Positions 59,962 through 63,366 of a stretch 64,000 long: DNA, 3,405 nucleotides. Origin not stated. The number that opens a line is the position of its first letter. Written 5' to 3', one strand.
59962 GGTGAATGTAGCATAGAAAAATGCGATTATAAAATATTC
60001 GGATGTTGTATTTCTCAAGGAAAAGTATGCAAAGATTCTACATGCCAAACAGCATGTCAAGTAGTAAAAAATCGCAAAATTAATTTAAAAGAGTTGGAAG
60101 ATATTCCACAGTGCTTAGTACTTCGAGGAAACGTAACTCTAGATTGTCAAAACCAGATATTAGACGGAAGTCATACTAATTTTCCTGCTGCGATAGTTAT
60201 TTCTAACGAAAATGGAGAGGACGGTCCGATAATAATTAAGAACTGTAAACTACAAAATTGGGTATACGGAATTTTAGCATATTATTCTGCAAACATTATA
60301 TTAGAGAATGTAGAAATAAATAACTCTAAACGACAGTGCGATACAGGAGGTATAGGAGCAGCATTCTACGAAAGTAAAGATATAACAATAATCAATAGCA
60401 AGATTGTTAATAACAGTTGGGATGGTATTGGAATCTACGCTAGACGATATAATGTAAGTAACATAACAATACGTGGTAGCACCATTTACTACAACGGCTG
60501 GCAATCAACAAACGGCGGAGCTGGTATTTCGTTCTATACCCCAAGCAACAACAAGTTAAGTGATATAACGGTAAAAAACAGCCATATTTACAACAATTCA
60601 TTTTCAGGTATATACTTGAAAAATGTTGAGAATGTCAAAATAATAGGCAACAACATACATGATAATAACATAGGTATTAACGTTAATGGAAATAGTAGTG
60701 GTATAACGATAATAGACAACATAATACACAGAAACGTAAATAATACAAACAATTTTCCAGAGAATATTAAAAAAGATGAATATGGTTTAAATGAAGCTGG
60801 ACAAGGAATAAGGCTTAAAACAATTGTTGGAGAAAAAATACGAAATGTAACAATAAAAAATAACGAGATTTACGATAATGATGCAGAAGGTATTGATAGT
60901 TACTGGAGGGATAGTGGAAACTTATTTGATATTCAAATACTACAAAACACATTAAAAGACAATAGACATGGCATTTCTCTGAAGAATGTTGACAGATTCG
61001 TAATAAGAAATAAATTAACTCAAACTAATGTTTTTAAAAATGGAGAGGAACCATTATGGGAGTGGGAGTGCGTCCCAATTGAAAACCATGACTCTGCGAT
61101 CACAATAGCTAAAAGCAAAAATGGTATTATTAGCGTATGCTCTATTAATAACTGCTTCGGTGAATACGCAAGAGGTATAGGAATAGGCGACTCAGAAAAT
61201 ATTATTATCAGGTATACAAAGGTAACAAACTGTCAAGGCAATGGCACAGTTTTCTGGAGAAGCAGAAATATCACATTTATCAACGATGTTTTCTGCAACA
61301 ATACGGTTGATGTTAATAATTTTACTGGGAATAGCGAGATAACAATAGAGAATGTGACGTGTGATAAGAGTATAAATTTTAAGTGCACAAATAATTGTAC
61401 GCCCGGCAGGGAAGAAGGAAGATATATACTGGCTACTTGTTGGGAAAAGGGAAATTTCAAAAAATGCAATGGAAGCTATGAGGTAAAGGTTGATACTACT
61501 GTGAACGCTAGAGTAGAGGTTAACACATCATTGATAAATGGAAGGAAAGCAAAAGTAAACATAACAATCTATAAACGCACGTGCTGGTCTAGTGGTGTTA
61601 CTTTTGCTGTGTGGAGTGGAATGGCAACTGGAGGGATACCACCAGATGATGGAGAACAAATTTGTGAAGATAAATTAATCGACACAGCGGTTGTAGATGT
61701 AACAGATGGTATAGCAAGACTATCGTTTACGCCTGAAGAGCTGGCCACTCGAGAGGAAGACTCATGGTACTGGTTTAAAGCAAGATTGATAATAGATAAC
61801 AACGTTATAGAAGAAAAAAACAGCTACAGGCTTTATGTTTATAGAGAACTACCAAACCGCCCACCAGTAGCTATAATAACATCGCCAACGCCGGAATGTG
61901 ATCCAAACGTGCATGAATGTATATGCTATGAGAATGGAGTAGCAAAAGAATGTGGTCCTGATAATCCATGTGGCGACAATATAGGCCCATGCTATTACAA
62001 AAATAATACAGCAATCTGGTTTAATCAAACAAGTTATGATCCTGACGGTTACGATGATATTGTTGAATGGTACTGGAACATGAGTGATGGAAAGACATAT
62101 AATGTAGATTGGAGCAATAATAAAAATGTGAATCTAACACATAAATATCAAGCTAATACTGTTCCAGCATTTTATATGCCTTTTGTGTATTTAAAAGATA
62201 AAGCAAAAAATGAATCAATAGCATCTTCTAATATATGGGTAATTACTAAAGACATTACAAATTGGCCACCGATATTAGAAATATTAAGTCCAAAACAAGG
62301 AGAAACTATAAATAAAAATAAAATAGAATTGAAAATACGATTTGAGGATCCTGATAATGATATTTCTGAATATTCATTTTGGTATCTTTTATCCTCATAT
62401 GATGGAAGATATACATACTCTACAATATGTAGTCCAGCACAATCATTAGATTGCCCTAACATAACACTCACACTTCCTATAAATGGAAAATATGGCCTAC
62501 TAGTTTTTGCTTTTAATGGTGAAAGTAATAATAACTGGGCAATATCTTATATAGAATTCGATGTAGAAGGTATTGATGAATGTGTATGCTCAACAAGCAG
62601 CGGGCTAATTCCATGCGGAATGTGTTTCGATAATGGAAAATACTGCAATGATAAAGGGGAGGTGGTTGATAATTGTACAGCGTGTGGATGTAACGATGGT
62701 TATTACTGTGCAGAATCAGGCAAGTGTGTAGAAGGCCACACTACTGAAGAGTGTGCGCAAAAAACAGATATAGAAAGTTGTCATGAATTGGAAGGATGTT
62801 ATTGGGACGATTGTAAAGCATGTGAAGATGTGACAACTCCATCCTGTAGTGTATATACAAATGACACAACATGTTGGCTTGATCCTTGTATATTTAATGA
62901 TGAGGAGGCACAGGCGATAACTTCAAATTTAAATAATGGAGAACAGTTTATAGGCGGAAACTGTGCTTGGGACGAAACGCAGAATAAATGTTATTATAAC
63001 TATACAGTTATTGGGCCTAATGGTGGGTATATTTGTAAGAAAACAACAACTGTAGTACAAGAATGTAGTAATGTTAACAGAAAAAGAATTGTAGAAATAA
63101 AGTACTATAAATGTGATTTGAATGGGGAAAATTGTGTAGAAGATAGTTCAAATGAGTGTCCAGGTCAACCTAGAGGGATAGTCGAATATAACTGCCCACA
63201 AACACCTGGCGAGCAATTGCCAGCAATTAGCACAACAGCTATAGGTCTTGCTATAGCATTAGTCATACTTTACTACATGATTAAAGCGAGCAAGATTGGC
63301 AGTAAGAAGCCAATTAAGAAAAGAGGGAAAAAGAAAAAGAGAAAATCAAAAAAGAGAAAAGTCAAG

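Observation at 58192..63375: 1727-aa surface protein combining MopE-like Cys/Asp metal-binding repeats, a beta-helix, a PKD-like domain and a TM anchor with a poly-Lys tail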

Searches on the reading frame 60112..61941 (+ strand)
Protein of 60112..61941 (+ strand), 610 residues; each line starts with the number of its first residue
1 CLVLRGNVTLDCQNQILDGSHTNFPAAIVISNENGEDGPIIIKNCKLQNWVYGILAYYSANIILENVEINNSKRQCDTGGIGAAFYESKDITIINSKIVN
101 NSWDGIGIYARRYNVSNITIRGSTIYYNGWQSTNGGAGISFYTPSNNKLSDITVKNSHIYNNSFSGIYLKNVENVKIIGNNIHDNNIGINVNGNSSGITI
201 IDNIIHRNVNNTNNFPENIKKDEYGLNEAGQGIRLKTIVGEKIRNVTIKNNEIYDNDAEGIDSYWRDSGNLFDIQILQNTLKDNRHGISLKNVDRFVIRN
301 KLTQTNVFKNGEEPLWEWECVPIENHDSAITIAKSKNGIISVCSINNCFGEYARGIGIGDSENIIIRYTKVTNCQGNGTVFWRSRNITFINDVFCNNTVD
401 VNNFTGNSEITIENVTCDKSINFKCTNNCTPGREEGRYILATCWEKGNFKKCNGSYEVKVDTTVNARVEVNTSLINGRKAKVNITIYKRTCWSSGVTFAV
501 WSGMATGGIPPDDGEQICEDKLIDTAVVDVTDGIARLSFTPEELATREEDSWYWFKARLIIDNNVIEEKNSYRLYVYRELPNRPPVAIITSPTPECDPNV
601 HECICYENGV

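Call 39: find_homologous_proteins(query=window:60112-61941:+, max_evalue=0.001)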
Query window:60112-61941:+: 8000 candidates shared short words with the query, none scored E <= 0.001.

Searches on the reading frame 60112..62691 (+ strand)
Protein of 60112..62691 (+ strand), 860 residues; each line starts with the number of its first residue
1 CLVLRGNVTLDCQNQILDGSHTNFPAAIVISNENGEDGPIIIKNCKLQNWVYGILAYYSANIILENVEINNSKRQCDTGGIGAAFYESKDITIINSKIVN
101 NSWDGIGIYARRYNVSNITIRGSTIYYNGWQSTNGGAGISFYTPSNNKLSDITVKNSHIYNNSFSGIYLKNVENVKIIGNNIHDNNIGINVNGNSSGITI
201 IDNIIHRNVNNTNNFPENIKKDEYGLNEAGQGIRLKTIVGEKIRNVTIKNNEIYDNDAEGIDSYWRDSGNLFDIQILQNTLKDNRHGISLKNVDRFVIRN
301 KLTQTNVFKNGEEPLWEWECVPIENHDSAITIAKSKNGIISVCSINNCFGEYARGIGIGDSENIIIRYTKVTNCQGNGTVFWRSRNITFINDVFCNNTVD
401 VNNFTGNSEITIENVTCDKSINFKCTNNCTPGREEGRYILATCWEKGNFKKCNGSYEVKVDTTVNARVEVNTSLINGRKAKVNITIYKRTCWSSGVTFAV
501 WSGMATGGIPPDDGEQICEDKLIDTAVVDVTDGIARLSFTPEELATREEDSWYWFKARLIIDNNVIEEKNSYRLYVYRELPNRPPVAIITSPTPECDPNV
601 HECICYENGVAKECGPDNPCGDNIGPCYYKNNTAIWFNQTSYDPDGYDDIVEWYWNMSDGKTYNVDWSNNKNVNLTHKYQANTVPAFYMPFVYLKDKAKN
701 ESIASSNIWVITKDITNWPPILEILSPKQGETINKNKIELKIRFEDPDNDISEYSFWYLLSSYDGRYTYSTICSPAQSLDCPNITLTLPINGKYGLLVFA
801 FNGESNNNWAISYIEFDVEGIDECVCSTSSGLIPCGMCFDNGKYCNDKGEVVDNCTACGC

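Call 57: predict_structure(protein=window:60112-62691:+)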
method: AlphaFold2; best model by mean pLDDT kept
length: 860 residues; sequences in the alignment: 1
mean_pLDDT: 43.9   pTM: 0.35
mean pLDDT of the five models: 43.9, 37.5, 37.0, 36.3, 33.9
residues with pLDDT >= 90: 4; 70-90: 63; 50-70: 195; < 50: 598
segments of 3 or more residues with pLDDT < 50: 75-83, 130-135, 185-187, 201-472, 487-521, 533-556, 567-596, 598-600, 606-611, 624-626, 629-755, 757-823
pLDDT, mean of each block of 10 residues (from residue 1): 76 80 60 63 82 62 83 45 56 82 56 66 72 50 60 75 59 63 52 50 34 25 27 28 28 27 28 31 32 34 27 29 35 38 37 36 40 35 37 38 37 38 35 27 30 26 40 53 52 33 25 42 55 49 40 48 51 34 27 42 49 53 50 28 28 27 29 26 24 28 30 35 35 39 44 46 37 43 44 44 41 41 55 55 60 59
secondary structure, 60 per line:
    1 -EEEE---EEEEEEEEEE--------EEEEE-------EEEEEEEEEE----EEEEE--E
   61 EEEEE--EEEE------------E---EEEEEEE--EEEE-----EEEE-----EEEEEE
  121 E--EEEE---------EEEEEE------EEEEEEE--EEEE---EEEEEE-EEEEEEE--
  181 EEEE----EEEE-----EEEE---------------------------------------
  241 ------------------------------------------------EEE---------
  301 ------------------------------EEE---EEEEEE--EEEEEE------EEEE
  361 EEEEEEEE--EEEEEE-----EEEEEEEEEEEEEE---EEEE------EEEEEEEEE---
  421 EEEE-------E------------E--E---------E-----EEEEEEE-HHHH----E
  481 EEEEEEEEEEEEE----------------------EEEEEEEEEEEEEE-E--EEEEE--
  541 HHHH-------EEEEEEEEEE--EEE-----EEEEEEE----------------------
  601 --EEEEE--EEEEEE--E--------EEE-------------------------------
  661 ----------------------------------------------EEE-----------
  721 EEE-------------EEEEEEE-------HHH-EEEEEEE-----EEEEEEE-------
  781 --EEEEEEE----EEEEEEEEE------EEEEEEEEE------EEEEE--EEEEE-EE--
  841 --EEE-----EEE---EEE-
elements in order (helices of 4 or more, strands of 3 or more residues): E2-5 E9-18 E27-31 E39-48 E53-57 E60-65 E68-71 E88-94 E97-100 E106-109 E115-121 E124-127 E137-142 E149-155 E158-161 E165-170 E172-178 E181-184 E189-192 E198-201 E289-291 E331-333 E337-342 E345-350 E357-368 E371-376 E382-395 E399-402 E409-417 E421-424 E464-470 H472-475 E480-493 E516-529 E534-538 H541-544 E552-561 E564-566 E572-578 E603-607 E610-615 E627-629 E707-709 E721-723 E737-743 E755-761 E767-773 E783-789 E794-802 E809-817 E824-828 E831-835 E843-845 E851-853 E857-859

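Call 62: fold_search(model_id=the predicted structure, library=pdb)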
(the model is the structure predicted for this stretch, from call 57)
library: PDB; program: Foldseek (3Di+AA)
matches with E <= 10: 609; with E <= 0.001: 0
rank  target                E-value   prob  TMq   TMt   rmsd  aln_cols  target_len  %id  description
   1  3t4a_A                1.2e-02  0.80  0.10  0.13  22.3       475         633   11  Structure of a truncated form of Staphylococcal Complement Inhibitor B bound to human C3c at 3.4 Angstrom resolution (released 2011-11-23)
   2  4z06_A                1.6e-02  1.00  0.14  0.50   8.6       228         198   14  C. bescii Family 3 pectate lyase double mutant K108A/R133A in complex with ALPHA-D-GALACTOPYRANURONIC ACID (released 2015-12-23)
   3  4yzx_A                1.7e-02  1.00  0.13  0.48   9.4       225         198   13  C. bescii Family 3 pectate lyase double mutant K108A/D107N in complex with trigalacturonic acid (released 2015-12-23)
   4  6ru5_A                1.7e-02  0.60  0.09  0.12  23.5       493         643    9  human complement C3 in complex with the hC3Nb1 nanobody (released 2019-08-21)
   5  4yz0_A                2.0e-02  1.00  0.14  0.52   8.4       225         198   13  C. bescii Family 3 pectate lyase double mutant K108A/E39Q in complex with trigalacturonic acid (released 2015-12-23)
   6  2a73_A                2.1e-02  0.60  0.10  0.12  21.1       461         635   12  Human Complement Component C3 (released 2005-09-27)
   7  7b8b_A                2.1e-02  0.57  0.10  0.22  21.3       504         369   12  ADPG2 - ENDOPOLYGALACTURONASE FROM ARABIDOPSIS THALIANA (released 2022-06-22)
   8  8uh2_A                2.2e-02  0.51  0.09  0.11  22.2       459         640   11  Complex of C3b with the inhibitor albicin (released 2024-05-08)
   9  4yzx_B                2.5e-02  0.99  0.12  0.44  10.1       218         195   15  C. bescii Family 3 pectate lyase double mutant K108A/D107N in complex with trigalacturonic acid (released 2015-12-23)
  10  6rur_A                2.6e-02  0.47  0.09  0.11  24.1       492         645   11  Structure of the SCIN stabilized C3bBb convertase bound to properdin (released 2019-08-21)
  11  8d6a_B                2.6e-02  0.25  0.08  0.14  23.2       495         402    8  Cryo-EM structure of human LIF signaling complex: model containing the interaction core region (released 2023-03-29)
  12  9qk2_F                3.1e-02  0.51  0.09  0.11  21.4       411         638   11  Structure of the Complement classical and lectin pathway C3 convertase in complex with substrate C3 (released 2025-12-24)
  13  4yza_A                3.2e-02  1.00  0.14  0.50   8.8       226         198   14  C. bescii Family 3 pectate lyase double mutant K108A/Q111A in complex with trigalacturonic acid (released 2015-12-23)
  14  2wii_A                3.2e-02  0.72  0.09  0.12  20.6       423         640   11  Complement C3b in complex with factor H domains 1-4 (released 2009-06-09)
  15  4yza_B                3.5e-02  1.00  0.14  0.52   8.4       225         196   14  C. bescii Family 3 pectate lyase double mutant K108A/Q111A in complex with trigalacturonic acid (released 2015-12-23)
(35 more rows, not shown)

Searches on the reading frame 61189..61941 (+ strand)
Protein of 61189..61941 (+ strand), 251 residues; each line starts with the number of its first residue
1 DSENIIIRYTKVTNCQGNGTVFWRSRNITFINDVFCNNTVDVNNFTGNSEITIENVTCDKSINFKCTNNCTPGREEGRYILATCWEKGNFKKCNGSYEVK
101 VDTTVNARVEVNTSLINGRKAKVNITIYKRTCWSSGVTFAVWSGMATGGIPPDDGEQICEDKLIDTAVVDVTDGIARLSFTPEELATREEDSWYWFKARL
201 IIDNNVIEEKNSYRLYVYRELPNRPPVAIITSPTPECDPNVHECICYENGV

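Call 17: search_protein_families(library=pfam, proteins=[window:61189-61941:+], max_evalue=10)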
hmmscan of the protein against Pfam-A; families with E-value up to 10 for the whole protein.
window:61189-61941:+ (251 aa): 1 family
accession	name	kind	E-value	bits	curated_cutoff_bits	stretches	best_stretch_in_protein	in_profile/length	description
PF13229.12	Beta_helix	-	0.61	10.1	25.9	1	1-56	99-156/158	Right handed beta helix region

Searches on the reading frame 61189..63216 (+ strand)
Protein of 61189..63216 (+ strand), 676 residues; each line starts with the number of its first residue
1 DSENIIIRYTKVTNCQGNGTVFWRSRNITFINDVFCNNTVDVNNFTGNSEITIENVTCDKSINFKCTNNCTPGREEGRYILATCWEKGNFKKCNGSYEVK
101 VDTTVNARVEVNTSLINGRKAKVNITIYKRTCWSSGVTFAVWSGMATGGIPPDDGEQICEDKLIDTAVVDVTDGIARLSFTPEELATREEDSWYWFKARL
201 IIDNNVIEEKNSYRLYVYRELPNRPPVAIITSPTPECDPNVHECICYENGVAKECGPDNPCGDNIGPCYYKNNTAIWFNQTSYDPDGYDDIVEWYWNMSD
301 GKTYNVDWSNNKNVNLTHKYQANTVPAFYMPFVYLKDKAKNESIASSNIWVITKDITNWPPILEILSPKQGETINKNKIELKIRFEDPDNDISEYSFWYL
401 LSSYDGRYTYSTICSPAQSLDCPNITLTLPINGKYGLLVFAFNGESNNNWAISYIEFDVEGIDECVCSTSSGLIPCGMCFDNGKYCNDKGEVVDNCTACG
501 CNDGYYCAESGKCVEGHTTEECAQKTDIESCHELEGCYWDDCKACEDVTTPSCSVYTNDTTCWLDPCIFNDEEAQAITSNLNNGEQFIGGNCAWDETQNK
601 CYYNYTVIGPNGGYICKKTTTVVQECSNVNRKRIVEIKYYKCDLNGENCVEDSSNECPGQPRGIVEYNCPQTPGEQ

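Call 20: search_protein_families(library=ncbifam, proteins=[window:61189-63216:+], max_evalue=10)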
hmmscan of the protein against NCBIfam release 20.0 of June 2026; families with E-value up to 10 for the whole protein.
window:61189-63216:+ (676 aa): 0 families

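Call 30: search_protein_representatives(protein=window:61189-63216:+)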
Query: 676 residues. Proteins with E-value up to 0.001 (for the whole library): 12; up to 1e-10: 2; up to 1e-30: 1. The best 12 are listed.
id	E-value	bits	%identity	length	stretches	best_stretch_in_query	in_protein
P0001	0.0e+00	1612.3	96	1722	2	1-676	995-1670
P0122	1.3e-21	92.9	32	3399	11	267-369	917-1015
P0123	1.3e-06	43.4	39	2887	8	258-304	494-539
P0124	2.1e-05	39.4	41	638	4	402-439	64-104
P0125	3.8e-05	38.5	36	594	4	351-417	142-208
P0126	4.5e-05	38.3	31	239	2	345-532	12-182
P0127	7.5e-05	37.6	47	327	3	278-310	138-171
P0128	1.0e-04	37.1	29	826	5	280-397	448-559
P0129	3.0e-04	35.6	29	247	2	354-511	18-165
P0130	4.4e-04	35.0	41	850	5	268-302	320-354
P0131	7.2e-04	34.3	35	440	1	417-515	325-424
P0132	8.3e-04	34.1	35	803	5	265-305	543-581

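Call 32: search_protein_families(library=pfam, proteins=[P0122, P0126, P0129, P0125, P0124], max_evalue=0.01)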
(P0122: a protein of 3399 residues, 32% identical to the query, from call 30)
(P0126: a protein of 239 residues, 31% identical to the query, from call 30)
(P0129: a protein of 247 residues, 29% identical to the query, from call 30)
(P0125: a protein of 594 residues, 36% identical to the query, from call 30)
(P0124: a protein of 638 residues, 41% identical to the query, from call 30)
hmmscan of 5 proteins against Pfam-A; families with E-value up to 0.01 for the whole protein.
P0122 (3399 aa): 30 families (the best 25 are shown)
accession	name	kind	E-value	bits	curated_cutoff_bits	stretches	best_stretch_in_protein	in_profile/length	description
PF22073.2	Cep192_D4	-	5.5e-107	352.3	35.5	12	2305-2401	12-111/112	Cep192 domain 4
PF22544.2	HYDIN_VesB_CFA65-like_Ig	-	7.7e-70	231.9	25.5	9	3095-3190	10-99/100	HYDIN/CFA65/VesB-like, Ig-like domain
PF07610.17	DUF1573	-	1.8e-58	195.1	26.1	7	2529-2611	7-84/98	Protein of unknown function (DUF1573)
PF15780.11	ASH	-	3.3e-56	188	27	9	2071-2159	7-91/98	Abnormal spindle-like microcephaly-assoc'd, ASPM-SPD-2-Hydin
PF18911.6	PKD_4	-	1.5e-42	144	27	9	1104-1197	1-79/85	PKD domain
PF17957.7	Big_7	-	1.2e-40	138.4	24.1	9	307-384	1-70/70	Bacterial Ig domain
PF00801.26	PKD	-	4.2e-40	136.1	23.5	9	621-696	12-75/80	PKD domain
PF22067.2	Cep192_D3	-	2e-32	111.7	27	0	2199-2267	16-80/99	Cep192 domain 3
PF13662.12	Toprim_4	-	8.8e-18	64.8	25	0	2443-2495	14-71/85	Toprim domain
PF02494.22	HYR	-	1.2e-17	64.4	21.7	0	1177-1202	56-81/81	HYR domain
PF24499.1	Ig_TMEM131L_4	-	6.6e-15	56.1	27.8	0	3136-3176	82-122/136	TMEM131L fourth Ig-like domain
PF12389.13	Peptidase_M73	-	6.9e-14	52.6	22.5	0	2519-2563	42-84/196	Camelysin metallo-endopeptidase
PF16403.11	Bact_surface_Ig-like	-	4.9e-13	49.4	27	0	475-501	44-70/71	Bacterial surface protein, Ig-like domain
PF18962.6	Por_Secre_tail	-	1.4e-12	48.1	27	1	3322-3397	1-74/75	Secretion system C-terminal sorting domain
PF24501.1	Ig_TMEM131L_5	-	7.4e-12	45.3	27.8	0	3114-3161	1-48/66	TMEM131L fifth Ig-like domain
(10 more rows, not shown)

P0126 (239 aa): 1 family
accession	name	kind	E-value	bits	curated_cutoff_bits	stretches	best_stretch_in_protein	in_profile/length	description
PF25788.1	Ig_Rha78A_N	-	2.3e-11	44.3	27.4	1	37-120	13-102/105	Rha78A-like, N-terminal immunoglobulin domain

P0129 (247 aa): 1 family
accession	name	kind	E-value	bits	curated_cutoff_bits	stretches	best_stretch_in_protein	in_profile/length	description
PF25788.1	Ig_Rha78A_N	-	1.2e-08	35.6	27.4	1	34-119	11-102/105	Rha78A-like, N-terminal immunoglobulin domain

P0125 (594 aa): 11 families
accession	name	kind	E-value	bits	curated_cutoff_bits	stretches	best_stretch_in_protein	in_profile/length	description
PF17957.7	Big_7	-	1.1e-24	87.3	24.1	3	329-391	1-70/70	Bacterial Ig domain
PF00801.26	PKD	-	1e-11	45.1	23.5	1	160-225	6-74/80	PKD domain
PF16403.11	Bact_surface_Ig-like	-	3.6e-07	30.6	27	0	175-224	22-63/71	Bacterial surface protein, Ig-like domain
PF14347.11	DUF4399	-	3.8e-07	30.8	28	0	373-404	49-80/91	Domain of unknown function (DUF4399)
PF18134.7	AGS_C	-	1.3e-05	25.6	26.7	0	109-144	94-129/129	Adenylyl/Guanylyl and SMODS C-terminal sensor domain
PF00041.27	fn3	-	6.4e-05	23.5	25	1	503-575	9-68/84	Fibronectin type III domain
PF09136.16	Glucodextran_B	-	6.6e-05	23.2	27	0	240-321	1-82/83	Glucodextranase, domain B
PF18911.6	PKD_4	-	8.8e-05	22.9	27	0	163-224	12-76/85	PKD domain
PF02494.22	HYR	-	0.00047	20.9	21.7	0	280-320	41-81/81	HYR domain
PF17510.7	GP44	-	0.0037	17.9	27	0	376-412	58-94/108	Gene product 44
PF13723.12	Ketoacyl-synt_2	-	0.0038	17.3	25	0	373-410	99-136/223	Beta-ketoacyl synthase, N-terminal domain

P0124 (638 aa): 14 families
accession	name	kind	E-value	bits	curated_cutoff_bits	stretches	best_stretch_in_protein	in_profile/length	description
PF13585.12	CHU_C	-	2.1e-19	69.8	27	1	548-625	2-75/86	CHU_C Type IX secretion signal domain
PF22058.2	X25_BaPul_like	-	5e-07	30.2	27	0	49-75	24-51/87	Pullulanase X25 domain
PF17210.9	SdrD_B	-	5.6e-06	27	29.7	0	52-76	42-66/112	SdrD B-like domain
PF13620.12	CarboxypepD_reg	-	7.4e-05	23.5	32.3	0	45-75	25-55/82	Carboxypeptidase regulatory-like domain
PF21601.3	GldM_2nd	-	8.6e-05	23.4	24.4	0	49-76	48-76/98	GldM second domain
PF13115.11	YtkA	-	9.2e-05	23.5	25.9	0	36-74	44-84/85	YtkA-like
PF22257.2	GPR128_N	-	0.00022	21.7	27.2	0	253-278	27-52/81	GPR128, N-terminal domain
PF22433.2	MtxA_IG-like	-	0.00036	20.8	26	0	258-284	48-74/83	Magnetotaxis protein MtxA, Immunoglobulin-like domain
PF14987.11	NADHdh_A3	-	0.0012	19.6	27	0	158-186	34-62/78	NADH dehydrogenase 1 alpha subcomplex subunit 3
PF14218.11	COP23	-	0.0014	18.9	27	0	265-310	66-113/138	Circadian oscillating protein COP23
PF00840.27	Glyco_hydro_7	-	0.0055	15.9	27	0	67-131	103-170/435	Glycosyl hydrolase family 7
PF00960.24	Neocarzinostat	-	0.0067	16.9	25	0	144-193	44-93/110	Neocarzinostatin family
PF11193.13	DUF2812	-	0.0081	16.8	27.8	0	45-78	12-45/110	Protein of unknown function (DUF2812)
PF00630.25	Filamin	-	0.0095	17.2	26.9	0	52-83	56-87/93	Filamin/ABP280 repeat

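Call 49: search_solved_structures(query=window:61312-63216:+, max_evalue=10)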
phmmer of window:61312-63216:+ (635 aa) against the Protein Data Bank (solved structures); distinct sequences matched with E-value up to 10: 1.
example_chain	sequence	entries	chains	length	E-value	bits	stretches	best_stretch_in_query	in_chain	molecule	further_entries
6x93_B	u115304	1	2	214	0.74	11.2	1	371-427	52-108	Interleukin-10 receptor subunit alpha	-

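Call 72: search_protein_families(library=phrogs, proteins=[window:61312-63216:+], max_evalue=0.01)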
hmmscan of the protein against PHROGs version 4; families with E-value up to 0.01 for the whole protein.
window:61312-63216:+ (635 aa): 0 families
